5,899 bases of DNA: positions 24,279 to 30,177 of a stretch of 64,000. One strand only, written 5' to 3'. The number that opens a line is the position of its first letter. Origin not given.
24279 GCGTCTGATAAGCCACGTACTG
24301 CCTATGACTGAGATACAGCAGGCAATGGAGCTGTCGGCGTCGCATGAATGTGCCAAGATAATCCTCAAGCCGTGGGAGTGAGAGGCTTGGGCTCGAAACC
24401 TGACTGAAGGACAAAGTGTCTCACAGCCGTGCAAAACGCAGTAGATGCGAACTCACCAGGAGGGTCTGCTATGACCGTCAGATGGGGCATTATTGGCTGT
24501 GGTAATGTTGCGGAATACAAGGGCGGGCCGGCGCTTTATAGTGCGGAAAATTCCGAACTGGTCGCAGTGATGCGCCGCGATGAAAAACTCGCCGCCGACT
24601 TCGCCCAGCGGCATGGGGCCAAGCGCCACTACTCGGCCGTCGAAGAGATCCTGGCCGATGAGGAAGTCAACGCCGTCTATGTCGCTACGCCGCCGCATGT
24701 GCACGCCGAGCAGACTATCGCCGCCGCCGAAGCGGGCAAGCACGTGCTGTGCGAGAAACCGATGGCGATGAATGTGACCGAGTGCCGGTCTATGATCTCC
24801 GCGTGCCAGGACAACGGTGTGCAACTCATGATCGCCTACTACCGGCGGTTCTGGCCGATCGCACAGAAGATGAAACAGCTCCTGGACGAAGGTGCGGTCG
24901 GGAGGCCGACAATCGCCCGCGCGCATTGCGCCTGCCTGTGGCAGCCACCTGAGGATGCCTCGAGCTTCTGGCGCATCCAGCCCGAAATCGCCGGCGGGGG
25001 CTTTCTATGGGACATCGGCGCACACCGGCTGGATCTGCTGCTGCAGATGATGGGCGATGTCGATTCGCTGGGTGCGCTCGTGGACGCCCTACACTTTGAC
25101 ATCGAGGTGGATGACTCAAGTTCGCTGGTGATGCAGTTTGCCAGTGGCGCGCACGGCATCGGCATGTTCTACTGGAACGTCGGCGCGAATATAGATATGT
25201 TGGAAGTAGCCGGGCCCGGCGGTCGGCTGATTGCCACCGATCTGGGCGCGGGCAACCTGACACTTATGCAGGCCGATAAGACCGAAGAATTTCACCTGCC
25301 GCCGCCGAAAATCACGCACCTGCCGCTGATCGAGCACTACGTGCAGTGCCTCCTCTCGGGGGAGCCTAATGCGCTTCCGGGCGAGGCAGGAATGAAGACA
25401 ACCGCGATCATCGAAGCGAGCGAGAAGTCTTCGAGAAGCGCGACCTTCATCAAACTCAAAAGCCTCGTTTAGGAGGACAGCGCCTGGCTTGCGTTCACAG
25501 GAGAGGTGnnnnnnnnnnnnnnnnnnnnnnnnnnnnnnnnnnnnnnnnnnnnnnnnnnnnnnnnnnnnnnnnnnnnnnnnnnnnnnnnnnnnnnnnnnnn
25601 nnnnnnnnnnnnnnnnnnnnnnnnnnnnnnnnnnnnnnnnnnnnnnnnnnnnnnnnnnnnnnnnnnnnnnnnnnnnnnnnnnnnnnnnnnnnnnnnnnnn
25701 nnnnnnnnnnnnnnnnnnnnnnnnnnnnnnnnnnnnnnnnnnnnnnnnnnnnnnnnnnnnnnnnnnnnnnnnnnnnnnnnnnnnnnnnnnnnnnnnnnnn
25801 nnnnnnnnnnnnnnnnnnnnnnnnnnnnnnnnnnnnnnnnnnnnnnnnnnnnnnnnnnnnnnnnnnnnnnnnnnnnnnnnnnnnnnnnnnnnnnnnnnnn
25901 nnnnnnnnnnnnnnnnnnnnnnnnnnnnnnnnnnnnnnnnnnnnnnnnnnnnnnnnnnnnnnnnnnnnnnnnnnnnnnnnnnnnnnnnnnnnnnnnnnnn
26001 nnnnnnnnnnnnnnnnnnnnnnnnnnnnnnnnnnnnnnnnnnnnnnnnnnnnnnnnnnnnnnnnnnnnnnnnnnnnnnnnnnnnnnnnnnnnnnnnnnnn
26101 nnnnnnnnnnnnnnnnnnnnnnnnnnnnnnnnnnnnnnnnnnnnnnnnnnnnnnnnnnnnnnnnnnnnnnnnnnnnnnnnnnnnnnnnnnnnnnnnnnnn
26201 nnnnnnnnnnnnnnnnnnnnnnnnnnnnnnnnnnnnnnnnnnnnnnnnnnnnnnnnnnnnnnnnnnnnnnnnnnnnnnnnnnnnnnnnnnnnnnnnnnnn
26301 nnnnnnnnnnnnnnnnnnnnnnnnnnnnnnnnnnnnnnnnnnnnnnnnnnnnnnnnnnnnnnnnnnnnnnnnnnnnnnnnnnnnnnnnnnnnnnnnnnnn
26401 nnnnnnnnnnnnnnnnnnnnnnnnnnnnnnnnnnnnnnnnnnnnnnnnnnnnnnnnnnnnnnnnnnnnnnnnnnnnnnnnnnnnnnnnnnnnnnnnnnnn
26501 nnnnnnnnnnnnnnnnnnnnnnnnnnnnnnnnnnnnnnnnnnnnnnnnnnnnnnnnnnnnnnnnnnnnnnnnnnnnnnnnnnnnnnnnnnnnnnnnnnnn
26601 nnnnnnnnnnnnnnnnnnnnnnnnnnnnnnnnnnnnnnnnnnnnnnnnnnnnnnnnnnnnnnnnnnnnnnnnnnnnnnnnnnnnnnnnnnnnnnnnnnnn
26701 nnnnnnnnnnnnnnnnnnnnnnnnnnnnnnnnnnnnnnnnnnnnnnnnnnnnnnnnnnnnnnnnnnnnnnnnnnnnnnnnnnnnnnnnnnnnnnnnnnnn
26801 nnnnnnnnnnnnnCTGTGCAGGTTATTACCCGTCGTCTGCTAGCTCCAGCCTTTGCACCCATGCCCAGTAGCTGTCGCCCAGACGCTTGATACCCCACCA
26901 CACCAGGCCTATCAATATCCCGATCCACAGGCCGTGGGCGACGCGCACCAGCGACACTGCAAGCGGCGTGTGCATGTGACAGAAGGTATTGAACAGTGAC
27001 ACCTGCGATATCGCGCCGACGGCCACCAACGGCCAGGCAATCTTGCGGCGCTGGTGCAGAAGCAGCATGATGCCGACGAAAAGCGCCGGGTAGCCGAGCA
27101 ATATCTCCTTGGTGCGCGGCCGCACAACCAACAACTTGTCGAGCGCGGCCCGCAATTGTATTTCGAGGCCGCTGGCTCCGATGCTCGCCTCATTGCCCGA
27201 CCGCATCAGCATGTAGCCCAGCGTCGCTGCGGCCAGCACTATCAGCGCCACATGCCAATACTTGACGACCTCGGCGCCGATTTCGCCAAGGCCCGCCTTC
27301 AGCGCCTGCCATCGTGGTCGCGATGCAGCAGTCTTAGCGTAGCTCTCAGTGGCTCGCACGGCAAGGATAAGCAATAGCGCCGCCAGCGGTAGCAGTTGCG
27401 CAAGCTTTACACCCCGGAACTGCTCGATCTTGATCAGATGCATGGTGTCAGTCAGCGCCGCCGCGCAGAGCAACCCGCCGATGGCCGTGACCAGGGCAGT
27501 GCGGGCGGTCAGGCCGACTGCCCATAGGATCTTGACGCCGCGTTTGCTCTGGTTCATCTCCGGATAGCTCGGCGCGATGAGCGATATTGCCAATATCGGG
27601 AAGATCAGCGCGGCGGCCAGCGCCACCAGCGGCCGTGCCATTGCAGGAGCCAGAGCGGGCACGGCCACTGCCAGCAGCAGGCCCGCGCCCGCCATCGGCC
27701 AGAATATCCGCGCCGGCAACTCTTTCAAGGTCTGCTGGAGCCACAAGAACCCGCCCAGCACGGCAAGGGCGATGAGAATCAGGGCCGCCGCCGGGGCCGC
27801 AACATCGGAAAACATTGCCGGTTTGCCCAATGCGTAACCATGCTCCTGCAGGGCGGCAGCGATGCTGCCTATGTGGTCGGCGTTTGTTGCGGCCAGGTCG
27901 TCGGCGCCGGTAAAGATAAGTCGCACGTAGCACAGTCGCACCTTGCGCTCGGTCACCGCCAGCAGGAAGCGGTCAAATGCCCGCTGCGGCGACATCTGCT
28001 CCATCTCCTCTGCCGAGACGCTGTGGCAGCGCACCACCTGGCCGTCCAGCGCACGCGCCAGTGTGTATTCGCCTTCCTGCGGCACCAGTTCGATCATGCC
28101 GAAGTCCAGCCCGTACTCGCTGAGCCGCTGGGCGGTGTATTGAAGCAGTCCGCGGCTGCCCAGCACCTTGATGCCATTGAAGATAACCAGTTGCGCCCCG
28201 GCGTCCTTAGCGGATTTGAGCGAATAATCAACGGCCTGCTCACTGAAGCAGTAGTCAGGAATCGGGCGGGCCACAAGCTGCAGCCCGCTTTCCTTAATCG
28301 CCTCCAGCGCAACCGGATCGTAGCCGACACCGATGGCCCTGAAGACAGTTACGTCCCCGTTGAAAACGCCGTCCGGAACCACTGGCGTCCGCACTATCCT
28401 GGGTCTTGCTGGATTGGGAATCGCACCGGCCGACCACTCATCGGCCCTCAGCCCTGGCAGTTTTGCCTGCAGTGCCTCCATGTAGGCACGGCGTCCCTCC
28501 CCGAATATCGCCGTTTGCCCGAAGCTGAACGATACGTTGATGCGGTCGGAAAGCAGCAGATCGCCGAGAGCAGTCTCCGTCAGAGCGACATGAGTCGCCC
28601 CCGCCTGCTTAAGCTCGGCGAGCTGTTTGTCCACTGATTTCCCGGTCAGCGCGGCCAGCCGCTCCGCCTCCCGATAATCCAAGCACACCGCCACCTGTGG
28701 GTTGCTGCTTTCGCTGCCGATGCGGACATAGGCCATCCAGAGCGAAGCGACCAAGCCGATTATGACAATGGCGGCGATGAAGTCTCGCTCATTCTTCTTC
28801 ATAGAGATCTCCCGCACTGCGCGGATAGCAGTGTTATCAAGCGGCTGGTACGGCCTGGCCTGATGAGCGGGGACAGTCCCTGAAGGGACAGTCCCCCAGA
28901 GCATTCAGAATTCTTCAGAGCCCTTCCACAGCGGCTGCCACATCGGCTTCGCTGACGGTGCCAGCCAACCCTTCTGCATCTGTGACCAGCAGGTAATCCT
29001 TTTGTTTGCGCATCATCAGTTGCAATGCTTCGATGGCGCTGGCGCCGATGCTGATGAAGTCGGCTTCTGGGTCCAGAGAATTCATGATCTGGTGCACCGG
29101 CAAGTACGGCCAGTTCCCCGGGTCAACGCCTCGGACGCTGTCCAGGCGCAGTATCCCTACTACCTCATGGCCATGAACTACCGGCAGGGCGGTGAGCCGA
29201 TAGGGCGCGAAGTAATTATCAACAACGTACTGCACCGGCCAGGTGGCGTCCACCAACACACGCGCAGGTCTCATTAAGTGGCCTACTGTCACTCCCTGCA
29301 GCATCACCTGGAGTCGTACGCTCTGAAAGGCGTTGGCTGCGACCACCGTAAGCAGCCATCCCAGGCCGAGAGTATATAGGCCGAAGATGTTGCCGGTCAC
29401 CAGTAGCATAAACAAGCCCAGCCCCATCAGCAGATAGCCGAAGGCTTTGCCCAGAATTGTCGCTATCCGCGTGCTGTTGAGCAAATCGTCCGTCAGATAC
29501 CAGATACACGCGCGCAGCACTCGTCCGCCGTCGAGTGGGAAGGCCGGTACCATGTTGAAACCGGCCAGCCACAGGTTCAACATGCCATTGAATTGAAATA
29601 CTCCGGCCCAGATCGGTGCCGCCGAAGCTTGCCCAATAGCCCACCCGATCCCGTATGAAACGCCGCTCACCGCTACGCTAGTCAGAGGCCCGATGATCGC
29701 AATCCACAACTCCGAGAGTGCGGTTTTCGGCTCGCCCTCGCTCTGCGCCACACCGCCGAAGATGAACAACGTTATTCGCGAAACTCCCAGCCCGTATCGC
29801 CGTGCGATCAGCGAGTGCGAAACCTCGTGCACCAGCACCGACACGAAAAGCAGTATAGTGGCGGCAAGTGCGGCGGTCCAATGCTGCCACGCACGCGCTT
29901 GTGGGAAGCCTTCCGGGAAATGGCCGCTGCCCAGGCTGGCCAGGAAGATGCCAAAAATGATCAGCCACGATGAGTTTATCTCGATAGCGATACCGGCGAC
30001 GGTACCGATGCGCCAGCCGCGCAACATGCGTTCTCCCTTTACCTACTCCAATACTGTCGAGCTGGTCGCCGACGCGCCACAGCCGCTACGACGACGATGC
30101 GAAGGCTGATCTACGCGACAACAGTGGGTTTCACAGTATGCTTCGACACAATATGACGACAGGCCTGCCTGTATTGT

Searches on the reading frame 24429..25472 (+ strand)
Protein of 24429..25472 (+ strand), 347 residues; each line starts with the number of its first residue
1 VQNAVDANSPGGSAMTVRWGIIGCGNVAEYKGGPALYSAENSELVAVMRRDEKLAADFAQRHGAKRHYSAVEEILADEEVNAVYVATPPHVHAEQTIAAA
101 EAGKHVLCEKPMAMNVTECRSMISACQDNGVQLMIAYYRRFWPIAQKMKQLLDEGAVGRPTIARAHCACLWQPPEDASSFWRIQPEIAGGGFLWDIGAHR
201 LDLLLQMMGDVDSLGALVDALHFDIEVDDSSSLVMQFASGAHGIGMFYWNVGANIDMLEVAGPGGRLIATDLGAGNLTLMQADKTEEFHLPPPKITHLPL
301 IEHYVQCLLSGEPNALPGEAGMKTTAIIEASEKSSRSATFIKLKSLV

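Call 88: search_protein_families(library=pfam, proteins=[window:24429-25472:+], max_evalue=0.00001)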
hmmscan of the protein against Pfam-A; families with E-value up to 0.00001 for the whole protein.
window:24429-25472:+ (347 aa): 3 families
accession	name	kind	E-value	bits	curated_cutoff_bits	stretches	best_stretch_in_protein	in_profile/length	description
PF01408.29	GFO_IDH_MocA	-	1.3e-31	110.2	24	1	17-137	1-120/120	Oxidoreductase family, NAD-binding Rossmann fold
PF22725.1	GFO_IDH_MocA_C3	-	3.4e-23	82.4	27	1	146-267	2-123/124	GFO/IDH/MocA C-terminal domain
PF02894.22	GFO_IDH_MocA_C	-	1.9e-11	44.6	22.9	1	149-342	1-217/218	Oxidoreductase family, C-terminal alpha/beta domain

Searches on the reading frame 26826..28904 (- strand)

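Call 88: search_protein_families(library=pfam, proteins=[window:26826-28904:-], max_evalue=0.00001)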
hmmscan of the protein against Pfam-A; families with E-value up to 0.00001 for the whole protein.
window:26826-28904:- (692 aa): 1 family
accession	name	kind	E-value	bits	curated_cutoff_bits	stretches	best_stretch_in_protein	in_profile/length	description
PF18949.5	DUF5693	-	1.5e-140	470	29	1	70-671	2-603/609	Family of unknown function (DUF5693)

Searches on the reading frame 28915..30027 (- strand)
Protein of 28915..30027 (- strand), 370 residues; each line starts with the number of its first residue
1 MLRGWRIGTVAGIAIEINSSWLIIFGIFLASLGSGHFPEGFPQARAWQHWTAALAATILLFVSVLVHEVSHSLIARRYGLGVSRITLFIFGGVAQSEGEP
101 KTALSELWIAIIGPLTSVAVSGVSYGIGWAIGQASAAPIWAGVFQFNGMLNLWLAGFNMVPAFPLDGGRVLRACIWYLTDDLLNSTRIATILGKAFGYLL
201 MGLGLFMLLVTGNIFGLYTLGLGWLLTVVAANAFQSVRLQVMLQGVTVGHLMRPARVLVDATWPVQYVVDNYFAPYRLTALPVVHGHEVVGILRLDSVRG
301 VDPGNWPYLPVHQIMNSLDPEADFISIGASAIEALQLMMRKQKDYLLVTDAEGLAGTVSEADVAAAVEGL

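Call 88: search_protein_families(library=pfam, proteins=[window:28915-30027:-], max_evalue=0.00001)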
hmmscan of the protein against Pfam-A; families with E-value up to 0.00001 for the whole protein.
window:28915-30027:- (370 aa): 2 families
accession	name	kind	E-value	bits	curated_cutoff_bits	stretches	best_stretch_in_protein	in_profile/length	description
PF02163.28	Peptidase_M50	-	1.2e-18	67.8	27.2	2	56-128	2-100/221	Peptidase family M50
PF00571.33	CBS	-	2.1e-10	41.2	24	0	324-368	11-56/57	CBS domain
